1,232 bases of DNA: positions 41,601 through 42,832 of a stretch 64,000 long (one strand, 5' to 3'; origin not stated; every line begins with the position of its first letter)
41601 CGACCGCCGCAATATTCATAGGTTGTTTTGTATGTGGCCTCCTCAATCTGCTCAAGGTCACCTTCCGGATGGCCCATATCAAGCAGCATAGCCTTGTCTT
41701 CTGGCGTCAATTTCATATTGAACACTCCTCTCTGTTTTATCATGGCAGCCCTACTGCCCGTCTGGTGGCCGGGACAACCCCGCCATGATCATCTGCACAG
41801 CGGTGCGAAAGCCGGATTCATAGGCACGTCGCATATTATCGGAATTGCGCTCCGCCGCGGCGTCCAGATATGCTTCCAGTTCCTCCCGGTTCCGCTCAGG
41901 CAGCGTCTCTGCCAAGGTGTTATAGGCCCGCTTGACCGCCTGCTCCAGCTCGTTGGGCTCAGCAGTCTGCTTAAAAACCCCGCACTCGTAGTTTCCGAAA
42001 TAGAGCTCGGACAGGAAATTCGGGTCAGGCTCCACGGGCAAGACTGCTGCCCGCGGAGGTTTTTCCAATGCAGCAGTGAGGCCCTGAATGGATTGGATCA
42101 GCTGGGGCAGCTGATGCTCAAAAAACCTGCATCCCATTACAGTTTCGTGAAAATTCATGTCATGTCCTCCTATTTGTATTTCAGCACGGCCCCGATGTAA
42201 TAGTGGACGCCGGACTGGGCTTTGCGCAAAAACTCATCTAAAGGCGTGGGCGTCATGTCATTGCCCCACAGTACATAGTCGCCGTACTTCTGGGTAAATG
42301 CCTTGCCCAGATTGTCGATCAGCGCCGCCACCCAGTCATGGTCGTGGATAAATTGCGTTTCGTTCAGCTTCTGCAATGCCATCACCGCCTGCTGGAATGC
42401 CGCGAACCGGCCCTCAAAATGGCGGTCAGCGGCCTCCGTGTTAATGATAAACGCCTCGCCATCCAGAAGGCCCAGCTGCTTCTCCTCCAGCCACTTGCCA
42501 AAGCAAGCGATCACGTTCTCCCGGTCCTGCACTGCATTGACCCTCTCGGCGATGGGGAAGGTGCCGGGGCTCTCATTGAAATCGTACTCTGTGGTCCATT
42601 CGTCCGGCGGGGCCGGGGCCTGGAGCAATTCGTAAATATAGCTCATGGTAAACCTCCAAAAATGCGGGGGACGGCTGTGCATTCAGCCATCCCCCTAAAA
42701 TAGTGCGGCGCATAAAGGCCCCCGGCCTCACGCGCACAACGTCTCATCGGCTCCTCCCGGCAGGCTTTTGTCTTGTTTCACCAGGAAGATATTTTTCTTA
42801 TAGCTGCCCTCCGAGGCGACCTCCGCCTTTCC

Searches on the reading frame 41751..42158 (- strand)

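Call 16: search_protein_families(library=pfam, proteins=[window:41751-42158:-], max_evalue=0.01)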
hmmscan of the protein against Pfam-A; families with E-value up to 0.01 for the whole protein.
window:41751-42158:- (135 aa): 1 family
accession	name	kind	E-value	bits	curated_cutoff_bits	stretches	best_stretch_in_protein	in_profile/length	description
PF20648.2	DUF6809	-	9.3e-13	49.3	27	1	47-125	3-83/85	Family of unknown function (DUF6809)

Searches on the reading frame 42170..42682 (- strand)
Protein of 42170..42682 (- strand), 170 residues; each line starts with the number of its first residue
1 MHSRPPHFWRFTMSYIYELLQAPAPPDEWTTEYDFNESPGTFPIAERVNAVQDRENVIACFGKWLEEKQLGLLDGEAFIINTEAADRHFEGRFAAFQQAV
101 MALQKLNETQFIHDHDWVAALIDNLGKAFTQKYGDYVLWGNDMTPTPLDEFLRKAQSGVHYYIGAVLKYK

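Call 16: search_protein_families(library=pfam, proteins=[window:42170-42682:-], max_evalue=0.01)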
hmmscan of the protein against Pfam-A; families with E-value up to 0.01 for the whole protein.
window:42170-42682:- (170 aa): 1 family
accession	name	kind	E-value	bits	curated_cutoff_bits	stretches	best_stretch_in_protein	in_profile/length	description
PF08323.17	Glyco_transf_5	-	0.005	17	22.7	1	91-132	109-152/239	Starch synthase catalytic domain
